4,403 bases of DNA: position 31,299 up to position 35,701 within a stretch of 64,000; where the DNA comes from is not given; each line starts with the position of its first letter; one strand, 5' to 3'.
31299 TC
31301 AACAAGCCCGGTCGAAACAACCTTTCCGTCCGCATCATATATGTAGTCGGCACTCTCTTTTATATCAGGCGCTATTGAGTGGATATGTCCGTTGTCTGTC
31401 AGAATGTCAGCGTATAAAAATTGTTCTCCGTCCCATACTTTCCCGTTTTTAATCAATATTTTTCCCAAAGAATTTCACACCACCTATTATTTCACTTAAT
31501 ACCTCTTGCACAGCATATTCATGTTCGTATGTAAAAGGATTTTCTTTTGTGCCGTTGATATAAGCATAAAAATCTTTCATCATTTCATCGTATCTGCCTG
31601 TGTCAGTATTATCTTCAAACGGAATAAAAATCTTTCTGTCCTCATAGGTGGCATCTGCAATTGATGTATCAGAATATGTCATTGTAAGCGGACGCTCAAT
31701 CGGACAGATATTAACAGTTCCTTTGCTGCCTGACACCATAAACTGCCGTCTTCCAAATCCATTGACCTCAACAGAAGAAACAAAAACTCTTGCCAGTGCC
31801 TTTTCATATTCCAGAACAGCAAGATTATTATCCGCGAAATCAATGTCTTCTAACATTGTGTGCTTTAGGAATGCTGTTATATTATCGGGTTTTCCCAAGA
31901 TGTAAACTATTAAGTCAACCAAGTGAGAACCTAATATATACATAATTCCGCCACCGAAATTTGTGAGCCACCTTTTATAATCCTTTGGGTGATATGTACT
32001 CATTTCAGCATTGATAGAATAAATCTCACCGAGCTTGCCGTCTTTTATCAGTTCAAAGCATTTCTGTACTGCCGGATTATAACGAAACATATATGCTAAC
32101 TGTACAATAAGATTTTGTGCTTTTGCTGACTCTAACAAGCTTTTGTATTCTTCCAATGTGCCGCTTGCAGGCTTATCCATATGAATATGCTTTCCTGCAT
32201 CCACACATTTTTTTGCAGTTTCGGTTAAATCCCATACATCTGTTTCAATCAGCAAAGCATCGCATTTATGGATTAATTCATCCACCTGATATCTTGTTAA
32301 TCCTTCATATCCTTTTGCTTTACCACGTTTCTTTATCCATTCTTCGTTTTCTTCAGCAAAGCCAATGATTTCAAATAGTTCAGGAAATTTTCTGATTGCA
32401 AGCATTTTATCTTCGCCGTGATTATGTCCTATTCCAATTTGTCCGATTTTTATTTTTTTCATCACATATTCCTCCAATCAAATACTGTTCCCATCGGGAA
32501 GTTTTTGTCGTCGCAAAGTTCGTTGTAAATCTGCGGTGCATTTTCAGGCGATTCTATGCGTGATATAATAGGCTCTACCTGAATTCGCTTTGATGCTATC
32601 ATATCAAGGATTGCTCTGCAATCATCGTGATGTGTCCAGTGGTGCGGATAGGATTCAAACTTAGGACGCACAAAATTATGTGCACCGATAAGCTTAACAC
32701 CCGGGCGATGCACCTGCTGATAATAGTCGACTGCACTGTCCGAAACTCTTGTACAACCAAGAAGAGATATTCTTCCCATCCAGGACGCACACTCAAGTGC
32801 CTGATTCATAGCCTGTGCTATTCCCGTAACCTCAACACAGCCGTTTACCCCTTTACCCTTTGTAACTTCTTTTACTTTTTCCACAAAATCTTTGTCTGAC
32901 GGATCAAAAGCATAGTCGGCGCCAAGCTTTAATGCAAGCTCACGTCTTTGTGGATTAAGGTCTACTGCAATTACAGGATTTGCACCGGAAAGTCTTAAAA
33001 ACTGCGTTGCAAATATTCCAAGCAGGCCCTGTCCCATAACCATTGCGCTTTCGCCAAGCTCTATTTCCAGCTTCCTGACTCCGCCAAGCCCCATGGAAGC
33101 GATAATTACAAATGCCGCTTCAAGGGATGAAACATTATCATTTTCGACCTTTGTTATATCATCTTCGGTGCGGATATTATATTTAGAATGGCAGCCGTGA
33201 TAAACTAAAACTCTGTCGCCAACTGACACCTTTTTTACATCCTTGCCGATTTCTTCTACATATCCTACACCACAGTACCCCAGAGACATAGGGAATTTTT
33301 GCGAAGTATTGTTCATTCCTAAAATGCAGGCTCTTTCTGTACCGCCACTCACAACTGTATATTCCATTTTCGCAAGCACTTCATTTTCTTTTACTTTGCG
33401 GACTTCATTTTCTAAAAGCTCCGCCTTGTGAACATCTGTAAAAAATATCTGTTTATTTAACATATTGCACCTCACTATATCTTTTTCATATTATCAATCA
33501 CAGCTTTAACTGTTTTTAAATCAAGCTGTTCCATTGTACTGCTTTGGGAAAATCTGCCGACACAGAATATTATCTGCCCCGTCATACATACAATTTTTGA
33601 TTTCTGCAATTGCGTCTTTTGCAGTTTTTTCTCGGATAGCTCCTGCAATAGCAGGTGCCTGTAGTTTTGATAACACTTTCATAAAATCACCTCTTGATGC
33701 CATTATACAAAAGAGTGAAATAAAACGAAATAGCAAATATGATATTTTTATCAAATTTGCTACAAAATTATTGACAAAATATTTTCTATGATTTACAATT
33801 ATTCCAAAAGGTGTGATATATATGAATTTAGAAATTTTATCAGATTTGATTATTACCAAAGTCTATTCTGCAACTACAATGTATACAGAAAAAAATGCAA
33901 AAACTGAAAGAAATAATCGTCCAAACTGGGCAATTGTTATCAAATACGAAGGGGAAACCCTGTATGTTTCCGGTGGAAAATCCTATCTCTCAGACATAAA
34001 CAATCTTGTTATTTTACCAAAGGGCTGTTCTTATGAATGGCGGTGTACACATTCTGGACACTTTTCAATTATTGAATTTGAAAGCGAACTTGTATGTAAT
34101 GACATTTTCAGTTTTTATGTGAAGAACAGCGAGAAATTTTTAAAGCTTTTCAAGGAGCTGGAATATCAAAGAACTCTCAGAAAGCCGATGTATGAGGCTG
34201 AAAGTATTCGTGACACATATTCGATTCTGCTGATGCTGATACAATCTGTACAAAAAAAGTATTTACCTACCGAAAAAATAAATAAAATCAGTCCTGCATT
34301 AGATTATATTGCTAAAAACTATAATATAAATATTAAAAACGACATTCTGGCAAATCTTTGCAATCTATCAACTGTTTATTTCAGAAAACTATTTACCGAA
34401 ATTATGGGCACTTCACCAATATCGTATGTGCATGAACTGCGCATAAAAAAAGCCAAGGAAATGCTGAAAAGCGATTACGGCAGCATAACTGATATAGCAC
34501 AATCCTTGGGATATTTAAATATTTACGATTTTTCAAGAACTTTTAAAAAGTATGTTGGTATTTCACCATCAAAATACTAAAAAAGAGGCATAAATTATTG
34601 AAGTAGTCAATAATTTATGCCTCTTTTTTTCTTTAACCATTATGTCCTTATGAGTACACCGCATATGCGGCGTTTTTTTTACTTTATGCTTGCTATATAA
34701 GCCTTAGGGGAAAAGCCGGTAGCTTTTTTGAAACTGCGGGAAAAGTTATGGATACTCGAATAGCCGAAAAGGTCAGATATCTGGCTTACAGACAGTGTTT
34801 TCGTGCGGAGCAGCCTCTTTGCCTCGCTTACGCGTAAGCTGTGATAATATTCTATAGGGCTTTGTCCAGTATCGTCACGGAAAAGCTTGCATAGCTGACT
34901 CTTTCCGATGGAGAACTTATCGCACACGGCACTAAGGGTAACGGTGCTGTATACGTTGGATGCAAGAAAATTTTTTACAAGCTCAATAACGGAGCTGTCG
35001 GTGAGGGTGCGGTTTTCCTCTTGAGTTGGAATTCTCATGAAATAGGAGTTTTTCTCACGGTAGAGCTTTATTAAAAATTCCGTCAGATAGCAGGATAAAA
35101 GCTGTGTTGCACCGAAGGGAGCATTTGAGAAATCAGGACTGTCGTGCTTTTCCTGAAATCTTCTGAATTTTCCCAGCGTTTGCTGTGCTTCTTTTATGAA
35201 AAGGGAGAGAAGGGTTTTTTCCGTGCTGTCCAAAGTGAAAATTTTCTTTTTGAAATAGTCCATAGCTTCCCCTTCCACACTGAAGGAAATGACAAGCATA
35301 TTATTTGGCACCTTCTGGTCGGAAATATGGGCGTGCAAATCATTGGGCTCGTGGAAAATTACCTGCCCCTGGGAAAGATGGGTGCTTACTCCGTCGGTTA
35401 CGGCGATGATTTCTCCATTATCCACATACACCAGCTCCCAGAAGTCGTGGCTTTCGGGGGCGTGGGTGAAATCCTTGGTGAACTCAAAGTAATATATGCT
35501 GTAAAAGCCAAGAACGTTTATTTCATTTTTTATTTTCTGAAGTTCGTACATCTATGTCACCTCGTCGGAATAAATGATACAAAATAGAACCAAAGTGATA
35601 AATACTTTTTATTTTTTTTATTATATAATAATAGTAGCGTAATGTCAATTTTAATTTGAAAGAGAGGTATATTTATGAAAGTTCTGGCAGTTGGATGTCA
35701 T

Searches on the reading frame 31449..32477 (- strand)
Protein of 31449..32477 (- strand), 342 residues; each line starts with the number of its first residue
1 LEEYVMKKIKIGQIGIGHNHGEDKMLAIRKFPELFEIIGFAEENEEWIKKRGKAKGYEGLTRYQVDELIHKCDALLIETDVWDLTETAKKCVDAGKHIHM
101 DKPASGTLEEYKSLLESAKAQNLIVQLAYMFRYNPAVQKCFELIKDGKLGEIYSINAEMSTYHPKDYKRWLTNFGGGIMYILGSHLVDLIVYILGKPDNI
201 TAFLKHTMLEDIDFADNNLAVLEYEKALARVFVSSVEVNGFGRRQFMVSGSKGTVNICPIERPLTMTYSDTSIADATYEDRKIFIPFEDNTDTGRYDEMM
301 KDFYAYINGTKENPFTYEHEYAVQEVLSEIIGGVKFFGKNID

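Call 23: search_protein_families(library=pfam, proteins=[window:31449-32477:-], max_evalue=0.00001)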
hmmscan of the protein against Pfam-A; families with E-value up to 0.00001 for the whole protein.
window:31449-32477:- (342 aa): 3 families
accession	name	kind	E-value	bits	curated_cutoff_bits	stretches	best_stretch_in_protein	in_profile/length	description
PF22725.1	GFO_IDH_MocA_C3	-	3.7e-21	75.9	27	1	138-255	2-123/124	GFO/IDH/MocA C-terminal domain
PF02894.22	GFO_IDH_MocA_C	-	2.3e-15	57.4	22.9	1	142-327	2-203/218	Oxidoreductase family, C-terminal alpha/beta domain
PF01408.29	GFO_IDH_MocA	-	2.8e-09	38.1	24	1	9-128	1-119/120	Oxidoreductase family, NAD-binding Rossmann fold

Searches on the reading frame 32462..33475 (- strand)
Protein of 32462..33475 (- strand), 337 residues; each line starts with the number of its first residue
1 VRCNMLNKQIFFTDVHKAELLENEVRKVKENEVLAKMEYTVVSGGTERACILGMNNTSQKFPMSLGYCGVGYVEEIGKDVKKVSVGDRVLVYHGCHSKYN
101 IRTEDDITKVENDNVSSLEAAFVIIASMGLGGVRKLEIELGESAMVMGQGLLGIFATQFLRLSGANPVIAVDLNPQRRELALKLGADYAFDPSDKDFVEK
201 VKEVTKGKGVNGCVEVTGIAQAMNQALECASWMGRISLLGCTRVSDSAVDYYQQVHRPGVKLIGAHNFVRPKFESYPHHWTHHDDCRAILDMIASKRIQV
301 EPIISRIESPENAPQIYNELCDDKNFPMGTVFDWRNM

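Call 23: search_protein_families(library=pfam, proteins=[window:32462-33475:-], max_evalue=0.00001)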
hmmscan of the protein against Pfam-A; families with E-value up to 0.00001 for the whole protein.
window:32462-33475:- (337 aa): 3 families
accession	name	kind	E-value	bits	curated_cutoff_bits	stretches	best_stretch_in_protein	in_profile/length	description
PF00107.32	ADH_zinc_N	-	4.9e-24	85.2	31.8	1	152-247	2-96/129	Zinc-binding dehydrogenase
PF08240.17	ADH_N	-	1.4e-08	35.3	23.5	1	30-103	2-74/104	Alcohol dehydrogenase GroES-like domain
PF16912.11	Glu_dehyd_C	-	1.1e-07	32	34.9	1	142-274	32-167/211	Glucose dehydrogenase C-terminus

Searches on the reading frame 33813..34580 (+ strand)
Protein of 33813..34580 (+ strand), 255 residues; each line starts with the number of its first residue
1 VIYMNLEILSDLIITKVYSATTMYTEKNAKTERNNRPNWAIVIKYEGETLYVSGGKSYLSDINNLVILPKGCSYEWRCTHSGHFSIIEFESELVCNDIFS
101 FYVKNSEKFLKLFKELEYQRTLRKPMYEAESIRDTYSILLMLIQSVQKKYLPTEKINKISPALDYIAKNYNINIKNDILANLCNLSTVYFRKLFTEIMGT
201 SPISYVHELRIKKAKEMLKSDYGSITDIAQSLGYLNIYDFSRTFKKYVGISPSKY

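Call 23: search_protein_families(library=pfam, proteins=[window:33813-34580:+], max_evalue=0.00001)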
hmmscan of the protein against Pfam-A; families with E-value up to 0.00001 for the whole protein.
window:33813-34580:+ (255 aa): 2 families
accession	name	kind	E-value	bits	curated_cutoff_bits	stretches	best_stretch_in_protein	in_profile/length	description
PF12833.13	HTH_18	-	3.6e-18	66.1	33.6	1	179-255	1-77/80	Helix-turn-helix domain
PF00165.29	HTH_AraC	-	3.9e-15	56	26.6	1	224-255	10-40/42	Bacterial regulatory helix-turn-helix proteins, AraC family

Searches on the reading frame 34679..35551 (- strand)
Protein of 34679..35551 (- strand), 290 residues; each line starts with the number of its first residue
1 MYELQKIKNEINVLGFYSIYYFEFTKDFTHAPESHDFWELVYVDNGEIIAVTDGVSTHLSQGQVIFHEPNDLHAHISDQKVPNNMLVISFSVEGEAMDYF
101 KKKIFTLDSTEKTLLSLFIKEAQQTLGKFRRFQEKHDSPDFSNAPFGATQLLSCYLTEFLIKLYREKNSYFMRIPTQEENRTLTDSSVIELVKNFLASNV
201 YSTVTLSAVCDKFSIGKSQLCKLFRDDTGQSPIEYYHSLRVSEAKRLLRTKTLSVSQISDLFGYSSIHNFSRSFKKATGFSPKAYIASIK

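Call 23: search_protein_families(library=pfam, proteins=[window:34679-35551:-], max_evalue=0.00001)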
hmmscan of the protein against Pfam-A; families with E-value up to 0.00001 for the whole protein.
window:34679-35551:- (290 aa): 3 families
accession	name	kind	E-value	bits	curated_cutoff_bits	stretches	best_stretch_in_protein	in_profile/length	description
PF12833.13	HTH_18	-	3.9e-19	69.2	33.6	1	210-286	2-78/80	Helix-turn-helix domain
PF00165.29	HTH_AraC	-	1.7e-13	50.8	26.6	1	248-286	1-41/42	Bacterial regulatory helix-turn-helix proteins, AraC family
PF02311.25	AraC_binding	-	1.8e-06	28.2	21.1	1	25-91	10-77/135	AraC-like ligand binding domain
